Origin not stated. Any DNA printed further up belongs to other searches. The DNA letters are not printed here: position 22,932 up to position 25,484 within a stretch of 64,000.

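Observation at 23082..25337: Fusion of a nucleotide-sugar 6-dehydrogenase to a GDP-mannose-3,5-epimerase-like domain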

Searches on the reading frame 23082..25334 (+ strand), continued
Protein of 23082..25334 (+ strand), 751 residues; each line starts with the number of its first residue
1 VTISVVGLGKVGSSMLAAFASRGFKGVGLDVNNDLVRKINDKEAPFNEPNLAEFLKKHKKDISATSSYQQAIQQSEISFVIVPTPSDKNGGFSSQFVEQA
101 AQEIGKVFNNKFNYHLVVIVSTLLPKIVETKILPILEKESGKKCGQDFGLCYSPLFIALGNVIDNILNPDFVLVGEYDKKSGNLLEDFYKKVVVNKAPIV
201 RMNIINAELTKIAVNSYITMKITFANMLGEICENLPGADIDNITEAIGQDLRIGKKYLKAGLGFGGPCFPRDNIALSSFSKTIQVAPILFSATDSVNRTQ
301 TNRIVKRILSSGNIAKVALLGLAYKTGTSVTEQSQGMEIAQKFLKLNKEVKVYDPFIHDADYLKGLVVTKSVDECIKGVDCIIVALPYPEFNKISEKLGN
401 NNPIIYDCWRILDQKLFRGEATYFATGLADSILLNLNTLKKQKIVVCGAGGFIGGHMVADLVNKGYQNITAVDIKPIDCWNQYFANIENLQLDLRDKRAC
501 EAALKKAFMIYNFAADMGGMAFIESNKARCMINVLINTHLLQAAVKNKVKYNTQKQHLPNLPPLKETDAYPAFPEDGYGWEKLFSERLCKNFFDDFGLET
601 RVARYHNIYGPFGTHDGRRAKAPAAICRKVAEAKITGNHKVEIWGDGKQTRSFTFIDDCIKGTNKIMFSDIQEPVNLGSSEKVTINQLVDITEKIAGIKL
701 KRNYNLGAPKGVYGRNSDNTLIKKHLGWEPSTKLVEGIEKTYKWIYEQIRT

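Call 8: find_homologous_proteins(query=window:23082-25334:+, max_evalue=1e-10)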
Query window:23082-25334:+ (751 aa): 7830 proteins with E <= 1e-10 among 8000 candidates; the best 120 are listed.
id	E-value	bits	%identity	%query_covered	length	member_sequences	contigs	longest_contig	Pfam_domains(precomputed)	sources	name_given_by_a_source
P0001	0.0e+0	1668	99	98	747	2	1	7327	PF16363.12,PF05368.20,PF01073.26,PF00984.25,PF07993.19,PF13460.13,PF03721.21,PF03720.23,PF01370.28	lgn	-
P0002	0.0e+0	1050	61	100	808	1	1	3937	PF16363.12,PF05368.20,PF03446.22,PF01210.30,PF03720.23,PF01370.28,PF01073.26,PF00984.25,PF02254.25,PF07993.19,PF02826.26,PF13460.13,PF03721.21,PF03807.24,PF02737.25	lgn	-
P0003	0.0e+0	1037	60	100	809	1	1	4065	PF16363.12,PF05368.20,PF03446.22,PF01210.30,PF03720.23,PF01370.28,PF01073.26,PF00984.25,PF02254.25,PF07993.19,PF02826.26,PF13460.13,PF00106.32,PF03721.21,PF03807.24,PF02737.25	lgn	-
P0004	0.0e+0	1033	60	99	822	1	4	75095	PF16363.12,PF05368.20,PF03446.22,PF03720.23,PF01370.28,PF01073.26,PF00984.25,PF02254.25,PF07993.19,PF02826.26,PF13460.13,PF03721.21,PF03807.24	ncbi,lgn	-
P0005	0.0e+0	1028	60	100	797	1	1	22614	PF16363.12,PF05368.20,PF03446.22,PF03720.23,PF01370.28,PF01073.26,PF00984.25,PF07993.19,PF02826.26,PF13460.13,PF03721.21,PF03807.24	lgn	-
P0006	0.0e+0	1019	60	100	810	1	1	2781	PF16363.12,PF05368.20,PF03446.22,PF03720.23,PF01370.28,PF01073.26,PF00984.25,PF07993.19,PF02826.26,PF13460.13,PF03721.21,PF03435.25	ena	-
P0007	0.0e+0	1017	59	100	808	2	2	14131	PF16363.12,PF05368.20,PF00899.28,PF03446.22,PF01210.30,PF03720.23,PF01370.28,PF01073.26,PF00984.25,PF02254.25,PF07993.19,PF02826.26,PF13460.13,PF03721.21,PF03435.25,PF03807.24,PF02737.25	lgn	-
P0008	1.0e-297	1008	60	100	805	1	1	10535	PF16363.12,PF05368.20,PF03446.22,PF03720.23,PF01370.28,PF01073.26,PF00984.25,PF07993.19,PF02826.26,PF13460.13,PF03721.21,PF03807.24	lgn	-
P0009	1.5e-295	1001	59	100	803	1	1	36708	PF16363.12,PF05368.20,PF01073.26,PF00984.25,PF07993.19,PF02826.26,PF13460.13,PF03721.21,PF03720.23,PF01370.28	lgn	-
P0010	2.9e-294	996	59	100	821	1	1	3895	PF16363.12,PF05368.20,PF03446.22,PF01210.30,PF03720.23,PF01370.28,PF01073.26,PF00984.25,PF07993.19,PF02826.26,PF13460.13,PF03721.21,PF03435.25,PF03807.24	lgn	-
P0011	6.7e-276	936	54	100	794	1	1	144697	PF16363.12,PF05368.20,PF03446.22,PF01210.30,PF03720.23,PF01370.28,PF01073.26,PF00984.25,PF07993.19,PF02826.26,PF13460.13,PF03721.21,PF03807.24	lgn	-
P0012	1.6e-211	723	45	100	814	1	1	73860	PF16363.12,PF01073.26,PF00984.25,PF03446.22,PF03721.21,PF03720.23,PF01370.28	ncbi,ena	-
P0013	8.9e-211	720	49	54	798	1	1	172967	PF16363.12,PF01073.26,PF00984.25,PF03446.22,PF02826.26,PF13460.13,PF03721.21,PF03720.23,PF01370.28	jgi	-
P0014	1.2e-194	667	-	-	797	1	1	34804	PF16363.12,PF03446.22,PF01210.30,PF03720.23,PF01370.28,PF01073.26,PF00984.25,PF07993.19,PF02826.26,PF13460.13,PF03721.21,PF03807.24,PF02737.25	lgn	-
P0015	4.0e-169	583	42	99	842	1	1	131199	PF16363.12,PF02719.22,PF01073.26,PF00984.25,PF03446.22,PF13460.13,PF03721.21,PF03720.23,PF01370.28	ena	-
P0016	3.6e-165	570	39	99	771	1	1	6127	PF16363.12,PF05368.20,PF03446.22,PF03720.23,PF01370.28,PF04321.24,PF02719.22,PF01073.26,PF00984.25,PF02254.25,PF07993.19,PF02826.26,PF13460.13,PF00106.32,PF03721.21,PF03807.24,PF02737.25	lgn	-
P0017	3.2e-163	563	40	99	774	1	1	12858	PF16363.12,PF03446.22,PF03720.23,PF01370.28,PF04321.24,PF02719.22,PF01073.26,PF00984.25,PF07993.19,PF13460.13,PF00106.32,PF03721.21,PF03807.24,PF02737.25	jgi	-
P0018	4.2e-163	563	51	69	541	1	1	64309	PF16363.12,PF01073.26,PF00984.25,PF03720.23,PF01370.28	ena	-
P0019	7.7e-163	562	41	100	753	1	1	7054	PF16363.12,PF01073.26,PF00984.25,PF03446.22,PF03721.21,PF03720.23,PF01370.28,PF02737.25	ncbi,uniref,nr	ncbi:unnamed protein product [Didymodactylos carnosus]|uniref:UDP-glucose 6-dehydrogenase n=1 Tax=Di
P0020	4.5e-154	533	37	99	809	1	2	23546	PF16363.12,PF05368.20,PF03446.22,PF01210.30,PF03720.23,PF01370.28,PF02719.22,PF01073.26,PF00984.25,PF07993.19,PF13460.13,PF00106.32,PF03721.21,PF03807.24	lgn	-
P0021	1.5e-150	521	40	91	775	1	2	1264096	PF16363.12,PF01073.26,PF00984.25,PF03721.21,PF03720.23,PF01370.28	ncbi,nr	ncbi:unnamed protein product [Rotaria sp. Silwood1]|nr:unnamed protein product [Rotaria sp. Silwood1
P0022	2.0e-150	521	40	91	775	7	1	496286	PF16363.12,PF01073.26,PF00984.25,PF03721.21,PF03720.23,PF01370.28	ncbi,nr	ncbi:unnamed protein product [Rotaria sp. Silwood1]|nr:unnamed protein product [Rotaria sp. Silwood1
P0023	3.2e-149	517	36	99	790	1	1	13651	PF16363.12,PF05368.20,PF03446.22,PF03720.23,PF01370.28,PF04321.24,PF02719.22,PF01073.26,PF00984.25,PF07993.19,PF13460.13,PF00106.32,PF03721.21,PF03807.24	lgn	-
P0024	6.2e-137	476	52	56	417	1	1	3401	PF00984.25,PF03721.21,PF03720.23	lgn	-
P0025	6.9e-137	476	51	57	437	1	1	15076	PF00984.25,PF03446.22,PF01210.30,PF03721.21,PF03807.24,PF03720.23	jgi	jgi:UDPglucose 6-dehydrogenase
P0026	1.5e-136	475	51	57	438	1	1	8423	PF00984.25,PF03446.22,PF03721.21,PF03720.23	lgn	-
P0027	1.6e-136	475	51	57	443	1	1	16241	PF00984.25,PF03446.22,PF03721.21,PF03720.23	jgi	jgi:UDPglucose 6-dehydrogenase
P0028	9.1e-136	472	50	57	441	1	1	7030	PF00984.25,PF03446.22,PF02826.26,PF01210.30,PF03721.21,PF03807.24,PF03720.23,PF02737.25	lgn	-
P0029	1.9e-135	471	50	57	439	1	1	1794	PF00984.25,PF03446.22,PF02826.26,PF03721.21,PF03807.24,PF03720.23,PF02737.25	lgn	-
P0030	4.5e-135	470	51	55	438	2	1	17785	PF00984.25,PF02254.25,PF03446.22,PF02826.26,PF01210.30,PF03721.21,PF03807.24,PF03720.23,PF02737.25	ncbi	-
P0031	8.1e-135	469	52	57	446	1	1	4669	PF00984.25,PF03446.22,PF02826.26,PF01210.30,PF03721.21,PF03807.24,PF03720.23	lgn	-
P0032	8.9e-135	469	50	57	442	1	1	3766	PF00984.25,PF03446.22,PF02826.26,PF01210.30,PF03721.21,PF03807.24,PF03720.23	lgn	-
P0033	1.1e-134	469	50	57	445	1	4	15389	PF00984.25,PF03446.22,PF02826.26,PF01210.30,PF03721.21,PF03807.24,PF03720.23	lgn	-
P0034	1.9e-134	468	50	57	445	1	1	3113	PF00984.25,PF03446.22,PF02826.26,PF03721.21,PF03807.24,PF03720.23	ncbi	-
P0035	3.1e-134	467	49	57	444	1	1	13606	PF00984.25,PF03446.22,PF03721.21,PF03807.24,PF03720.23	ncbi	-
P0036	5.0e-134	467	50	57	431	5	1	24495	PF00984.25,PF03446.22,PF02826.26,PF01210.30,PF03721.21,PF03807.24,PF03720.23,PF02737.25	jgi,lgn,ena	-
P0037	1.0e-133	466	50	57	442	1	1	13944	PF00984.25,PF03446.22,PF01210.30,PF03721.21,PF03807.24,PF03720.23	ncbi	-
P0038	1.1e-133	466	50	57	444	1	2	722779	PF00984.25,PF03446.22,PF01210.30,PF03721.21,PF03807.24,PF03720.23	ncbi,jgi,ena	-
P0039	2.4e-133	464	49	57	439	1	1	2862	PF00984.25,PF03446.22,PF02826.26,PF01210.30,PF03721.21,PF03807.24,PF03720.23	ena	-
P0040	3.2e-133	464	49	57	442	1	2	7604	PF00984.25,PF03446.22,PF02826.26,PF01210.30,PF03721.21,PF03807.24,PF03720.23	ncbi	-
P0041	3.7e-133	464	51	57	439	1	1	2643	PF00984.25,PF03446.22,PF02826.26,PF01210.30,PF03721.21,PF03807.24,PF03720.23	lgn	-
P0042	5.4e-133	463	50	57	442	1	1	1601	PF00984.25,PF03446.22,PF03721.21,PF03807.24,PF03720.23,PF02737.25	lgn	-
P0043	5.5e-133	463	50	57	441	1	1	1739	PF00984.25,PF03446.22,PF02826.26,PF03721.21,PF03807.24,PF03720.23,PF02737.25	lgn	-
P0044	5.7e-133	463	49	57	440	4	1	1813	PF00984.25,PF03446.22,PF02826.26,PF03721.21,PF03807.24,PF03720.23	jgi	jgi:UDPglucose 6-dehydrogenase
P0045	7.6e-133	463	51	57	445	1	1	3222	PF00984.25,PF03446.22,PF02826.26,PF01210.30,PF03721.21,PF03807.24,PF03720.23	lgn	-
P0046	1.0e-132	462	50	57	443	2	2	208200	PF00984.25,PF03446.22,PF02826.26,PF01210.30,PF03721.21,PF03720.23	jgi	-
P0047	1.6e-132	462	48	57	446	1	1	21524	PF00984.25,PF03446.22,PF02826.26,PF03721.21,PF03807.24,PF03720.23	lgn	-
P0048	2.3e-132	461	48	58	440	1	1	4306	PF00984.25,PF03446.22,PF01210.30,PF03721.21,PF03807.24,PF03720.23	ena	-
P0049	2.9e-132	461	49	57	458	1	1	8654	PF00984.25,PF03446.22,PF03721.21,PF03720.23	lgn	-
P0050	4.3e-132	460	50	57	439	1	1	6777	PF00984.25,PF03446.22,PF01210.30,PF03721.21,PF03807.24,PF03720.23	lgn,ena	-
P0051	1.2e-131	459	49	59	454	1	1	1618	PF00984.25,PF03446.22,PF03721.21,PF03807.24,PF03720.23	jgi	jgi:UDPglucose 6-dehydrogenase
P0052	1.3e-131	459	49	57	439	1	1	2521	PF00984.25,PF03446.22,PF02826.26,PF01210.30,PF03721.21,PF03720.23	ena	-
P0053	1.7e-131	458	50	57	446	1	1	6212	PF00984.25,PF03446.22,PF02826.26,PF03721.21,PF03807.24,PF03720.23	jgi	jgi:UDPglucose 6-dehydrogenase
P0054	1.8e-131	458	50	57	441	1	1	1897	PF00984.25,PF03446.22,PF02826.26,PF03721.21,PF03807.24,PF03720.23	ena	-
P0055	2.3e-131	458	50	55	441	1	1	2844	PF00984.25,PF03446.22,PF03721.21,PF03807.24,PF03720.23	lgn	-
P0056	2.4e-131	458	50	57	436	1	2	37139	PF00984.25,PF03446.22,PF02826.26,PF03721.21,PF03807.24,PF03720.23,PF02737.25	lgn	-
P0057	2.6e-131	458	49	57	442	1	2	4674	PF00984.25,PF03446.22,PF02826.26,PF01210.30,PF03721.21,PF03720.23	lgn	-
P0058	3.3e-131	457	52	57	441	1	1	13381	PF00984.25,PF03446.22,PF02826.26,PF01210.30,PF03721.21,PF03807.24,PF03720.23,PF02737.25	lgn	-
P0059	3.5e-131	457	50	57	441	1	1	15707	PF00984.25,PF03446.22,PF03721.21,PF03807.24,PF03720.23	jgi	-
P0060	4.4e-131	457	50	57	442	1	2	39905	PF00984.25,PF03446.22,PF03721.21,PF03807.24,PF03720.23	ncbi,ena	-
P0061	6.6e-131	456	49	57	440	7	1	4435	PF00984.25,PF03446.22,PF02826.26,PF01210.30,PF03721.21,PF03807.24,PF03720.23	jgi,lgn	-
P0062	6.9e-131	456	50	57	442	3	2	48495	PF00984.25,PF03446.22,PF02826.26,PF01210.30,PF03721.21,PF03807.24,PF03720.23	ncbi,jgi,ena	-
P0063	7.6e-131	456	50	57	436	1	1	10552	PF00984.25,PF03446.22,PF01210.30,PF03721.21,PF03807.24,PF03720.23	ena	-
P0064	1.4e-130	455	50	57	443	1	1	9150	PF00984.25,PF03446.22,PF02826.26,PF01210.30,PF03721.21,PF03807.24,PF03720.23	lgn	-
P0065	1.9e-130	455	49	57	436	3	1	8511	PF00984.25,PF03446.22,PF01210.30,PF03721.21,PF03720.23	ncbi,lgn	-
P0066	2.0e-130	455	51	57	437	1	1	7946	PF00984.25,PF03446.22,PF03721.21,PF03807.24,PF03720.23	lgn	-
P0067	2.9e-130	454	48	57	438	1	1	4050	PF00984.25,PF03446.22,PF02826.26,PF01210.30,PF03721.21,PF03807.24,PF03720.23,PF02737.25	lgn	-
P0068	3.0e-130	454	47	58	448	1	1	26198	PF00984.25,PF03446.22,PF01210.30,PF03721.21,PF03807.24,PF03720.23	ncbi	-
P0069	4.5e-130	454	48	57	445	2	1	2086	PF00984.25,PF03446.22,PF02826.26,PF03721.21,PF03807.24,PF03720.23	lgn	-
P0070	4.9e-130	454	50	57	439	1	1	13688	PF00984.25,PF03446.22,PF01210.30,PF03721.21,PF03807.24,PF03720.23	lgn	-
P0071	1.4e-129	452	49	57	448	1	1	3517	PF00984.25,PF03446.22,PF03721.21,PF03807.24,PF03720.23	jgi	jgi:UDPglucose 6-dehydrogenase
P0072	1.4e-129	452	48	57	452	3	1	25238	PF00984.25,PF03446.22,PF02826.26,PF01210.30,PF03721.21,PF03807.24,PF03720.23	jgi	-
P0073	1.7e-129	452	48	57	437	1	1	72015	PF00984.25,PF03446.22,PF02826.26,PF03721.21,PF03807.24,PF03720.23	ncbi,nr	ncbi:UDP-glucose/GDP-mannose dehydrogenase family protein [bacterium]|nr:UDP-glucose/GDP-mannose deh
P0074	1.8e-129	452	49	57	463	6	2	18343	PF00984.25,PF03446.22,PF02826.26,PF01210.30,PF03721.21,PF03807.24,PF03720.23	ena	-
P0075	2.1e-129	451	50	57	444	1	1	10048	PF00984.25,PF03446.22,PF02826.26,PF01210.30,PF03721.21,PF03807.24,PF03720.23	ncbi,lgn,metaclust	metaclust:status=active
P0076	2.1e-129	451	47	57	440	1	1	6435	PF00984.25,PF03446.22,PF02826.26,PF01210.30,PF03721.21,PF03807.24,PF03720.23,PF02737.25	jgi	-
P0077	2.4e-129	451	52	55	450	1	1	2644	PF00984.25,PF03446.22,PF02826.26,PF01210.30,PF03721.21,PF03807.24,PF03720.23,PF02737.25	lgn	-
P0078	2.9e-129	451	50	57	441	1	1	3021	PF00984.25,PF03446.22,PF03721.21,PF03807.24,PF03720.23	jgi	-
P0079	3.4e-129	451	48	57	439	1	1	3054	PF00984.25,PF03446.22,PF02826.26,PF01210.30,PF03721.21,PF03807.24,PF03720.23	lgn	-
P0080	7.1e-129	450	49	58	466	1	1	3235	PF00984.25,PF03446.22,PF02826.26,PF01210.30,PF03721.21,PF03807.24,PF03720.23,PF02737.25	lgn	-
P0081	8.5e-129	449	49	57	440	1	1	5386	PF00984.25,PF03446.22,PF03721.21,PF03720.23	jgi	-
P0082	1.1e-128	449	49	57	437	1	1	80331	PF00984.25,PF03446.22,PF03721.21,PF03720.23,PF02737.25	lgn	-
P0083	1.3e-128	449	48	58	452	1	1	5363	PF00984.25,PF03446.22,PF03721.21,PF03720.23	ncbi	-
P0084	1.9e-128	448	48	57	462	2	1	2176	PF00984.25,PF03446.22,PF02826.26,PF01210.30,PF03721.21,PF03807.24,PF03720.23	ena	-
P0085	2.3e-128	448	50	57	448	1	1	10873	PF00984.25,PF03721.21,PF03720.23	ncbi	-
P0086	4.1e-128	447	50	55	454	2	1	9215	PF00984.25,PF03446.22,PF02826.26,PF01210.30,PF03721.21,PF03807.24,PF03720.23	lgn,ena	-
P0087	5.5e-128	447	48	57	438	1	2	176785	PF00984.25,PF03446.22,PF02826.26,PF03721.21,PF03807.24,PF03720.23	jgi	-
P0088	5.6e-128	447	50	58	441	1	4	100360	PF00984.25,PF03446.22,PF02826.26,PF01210.30,PF03721.21,PF03807.24,PF03720.23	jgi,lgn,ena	-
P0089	7.7e-128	446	48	57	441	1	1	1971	PF00984.25,PF03446.22,PF03721.21,PF03807.24,PF03720.23,PF02737.25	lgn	-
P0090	8.7e-128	446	49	57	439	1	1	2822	PF00984.25,PF03446.22,PF01210.30,PF03721.21,PF03807.24,PF03720.23,PF02737.25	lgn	-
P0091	1.1e-127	446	49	55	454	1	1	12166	PF00984.25,PF03446.22,PF02826.26,PF01210.30,PF03721.21,PF03807.24,PF03720.23,PF02737.25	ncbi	-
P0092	1.1e-127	446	50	53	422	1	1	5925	PF00984.25,PF03721.21,PF03720.23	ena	-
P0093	1.3e-127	446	48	57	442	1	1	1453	PF00984.25,PF03446.22,PF03721.21,PF03720.23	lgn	-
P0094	1.3e-127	445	47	57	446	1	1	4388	PF00984.25,PF03446.22,PF02826.26,PF01210.30,PF03721.21,PF03807.24,PF03720.23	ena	-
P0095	1.8e-127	445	48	57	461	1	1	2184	PF00984.25,PF03446.22,PF02826.26,PF01210.30,PF03721.21,PF03807.24,PF03720.23,PF02737.25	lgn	-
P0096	2.0e-127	445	50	59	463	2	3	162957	PF00984.25,PF03446.22,PF02826.26,PF01210.30,PF03721.21,PF03807.24,PF03720.23,PF02737.25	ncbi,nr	ncbi:MAG: nucleotide sugar dehydrogenase [Pyrinomonadaceae bacterium]|nr:nucleotide sugar dehydrogen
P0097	2.4e-127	445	48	57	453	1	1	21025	PF00984.25,PF03446.22,PF02826.26,PF01210.30,PF03721.21,PF03807.24,PF03720.23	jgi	-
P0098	2.6e-127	444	50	55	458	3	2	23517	PF00984.25,PF03446.22,PF02826.26,PF03721.21,PF03720.23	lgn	-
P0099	2.7e-127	444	49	58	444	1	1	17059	PF00984.25,PF03446.22,PF02826.26,PF01210.30,PF03721.21,PF03807.24,PF03720.23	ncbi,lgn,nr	ncbi:MAG: nucleotide sugar dehydrogenase [Candidatus Curtissbacteria bacterium]|nr:nucleotide sugar 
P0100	3.1e-127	444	48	58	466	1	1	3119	PF00984.25,PF03446.22,PF02826.26,PF01210.30,PF03721.21,PF03807.24,PF03720.23,PF02737.25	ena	-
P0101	3.3e-127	444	49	57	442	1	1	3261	PF00984.25,PF03446.22,PF02826.26,PF01210.30,PF03721.21,PF03807.24,PF03720.23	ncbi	-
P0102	3.4e-127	444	50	55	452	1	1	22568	PF00984.25,PF03446.22,PF02826.26,PF01210.30,PF03721.21,PF03807.24,PF03720.23,PF02737.25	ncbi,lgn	-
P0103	3.8e-127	444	47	57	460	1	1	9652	PF00984.25,PF03446.22,PF02826.26,PF01210.30,PF03721.21,PF03807.24,PF03720.23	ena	-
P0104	3.8e-127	444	48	58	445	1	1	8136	PF00984.25,PF03446.22,PF01210.30,PF03721.21,PF03720.23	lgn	-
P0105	4.0e-127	444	48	57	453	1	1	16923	PF00984.25,PF03446.22,PF02826.26,PF01210.30,PF03721.21,PF03807.24,PF03720.23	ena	-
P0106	4.0e-127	444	48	57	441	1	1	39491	PF00984.25,PF03446.22,PF03721.21,PF03720.23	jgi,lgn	jgi:UDPglucose 6-dehydrogenase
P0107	4.2e-127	444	49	57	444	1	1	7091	PF00984.25,PF03446.22,PF02826.26,PF03721.21,PF03807.24,PF03720.23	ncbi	-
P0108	4.4e-127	444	48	58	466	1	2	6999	PF00984.25,PF03446.22,PF02826.26,PF01210.30,PF03721.21,PF03807.24,PF03720.23,PF02737.25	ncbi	-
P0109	5.3e-127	443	52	55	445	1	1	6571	PF00984.25,PF03446.22,PF02826.26,PF01210.30,PF03721.21,PF03807.24,PF03720.23,PF02737.25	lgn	-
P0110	5.3e-127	443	48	57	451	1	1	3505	PF00984.25,PF03446.22,PF02826.26,PF01210.30,PF03721.21,PF03807.24,PF03720.23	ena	-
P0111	6.0e-127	443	48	58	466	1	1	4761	PF00984.25,PF03446.22,PF02826.26,PF01210.30,PF03721.21,PF03807.24,PF03720.23,PF02737.25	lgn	-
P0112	7.1e-127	443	49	57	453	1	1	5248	PF00984.25,PF02254.25,PF03446.22,PF02826.26,PF01210.30,PF03721.21,PF03720.23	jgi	jgi:UDPglucose 6-dehydrogenase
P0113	7.9e-127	443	51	55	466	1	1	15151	PF00984.25,PF03446.22,PF02826.26,PF01210.30,PF03721.21,PF03807.24,PF03720.23,PF02737.25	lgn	-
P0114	1.1e-126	442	49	58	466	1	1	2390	PF00984.25,PF03446.22,PF02826.26,PF03721.21,PF03720.23,PF02737.25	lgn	-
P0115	1.1e-126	442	50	57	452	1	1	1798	PF00984.25,PF02254.25,PF03446.22,PF03721.21,PF03720.23,PF02737.25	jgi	-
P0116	1.2e-126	442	50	55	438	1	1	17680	PF00984.25,PF03446.22,PF03721.21,PF03807.24,PF03720.23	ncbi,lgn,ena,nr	ncbi:MAG: UDP-glucose/GDP-mannose dehydrogenase family protein [Desulfobacteraceae bacterium]|nr:UDP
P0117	1.3e-126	442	49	55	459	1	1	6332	PF00984.25,PF03446.22,PF02826.26,PF03721.21,PF03720.23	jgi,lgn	jgi:UDPglucose 6-dehydrogenase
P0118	1.5e-126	442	49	57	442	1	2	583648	PF00984.25,PF03446.22,PF02826.26,PF01210.30,PF03721.21,PF03807.24,PF03720.23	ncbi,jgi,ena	-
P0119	1.9e-126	442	49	59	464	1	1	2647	PF00984.25,PF03446.22,PF02826.26,PF01210.30,PF03721.21,PF03807.24,PF03720.23,PF02737.25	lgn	-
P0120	2.2e-126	441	48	58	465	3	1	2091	PF00984.25,PF03446.22,PF02826.26,PF03721.21,PF03807.24,PF03720.23,PF02737.25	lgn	-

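Call 13: find_encoding_contigs(protein=P0001, flank=10000, max_places=4)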
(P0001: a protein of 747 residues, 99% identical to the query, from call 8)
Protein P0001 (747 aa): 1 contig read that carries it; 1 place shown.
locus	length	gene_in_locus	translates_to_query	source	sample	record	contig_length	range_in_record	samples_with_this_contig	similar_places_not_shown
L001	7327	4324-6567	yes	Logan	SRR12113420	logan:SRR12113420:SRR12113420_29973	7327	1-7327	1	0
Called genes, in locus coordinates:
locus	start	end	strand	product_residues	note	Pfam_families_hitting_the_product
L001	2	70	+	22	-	?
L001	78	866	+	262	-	PF01061:ABC2_membrane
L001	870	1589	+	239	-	PF00005:ABC_tran, PF13304:AAA_21 (weak)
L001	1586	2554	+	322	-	PF13641:Glyco_tranf_2_3, PF00535:Glycos_transf_2, PF10111:Glyco_tranf_2_2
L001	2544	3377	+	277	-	PF13489:Methyltransf_23, PF02353:CMAS (weak), PF09445:Methyltransf_15, PF13847:Methyltransf_31, PF08241:Methyltransf_11, PF08242:Methyltransf_12, PF13649:Methyltransf_25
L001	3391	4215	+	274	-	PF00535:Glycos_transf_2, PF13641:Glyco_tranf_2_3 (weak)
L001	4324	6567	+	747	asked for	PF03721:UDPG_MGDP_dh_N, PF00984:UDPG_MGDP_dh, PF03720:UDPG_MGDP_dh_C, PF01073:3Beta_HSD, PF01370:Epimerase, PF05368:NmrA (weak), PF13460:NAD_binding_10 (weak), PF16363:GDP_Man_Dehyd, +1 more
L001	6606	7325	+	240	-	?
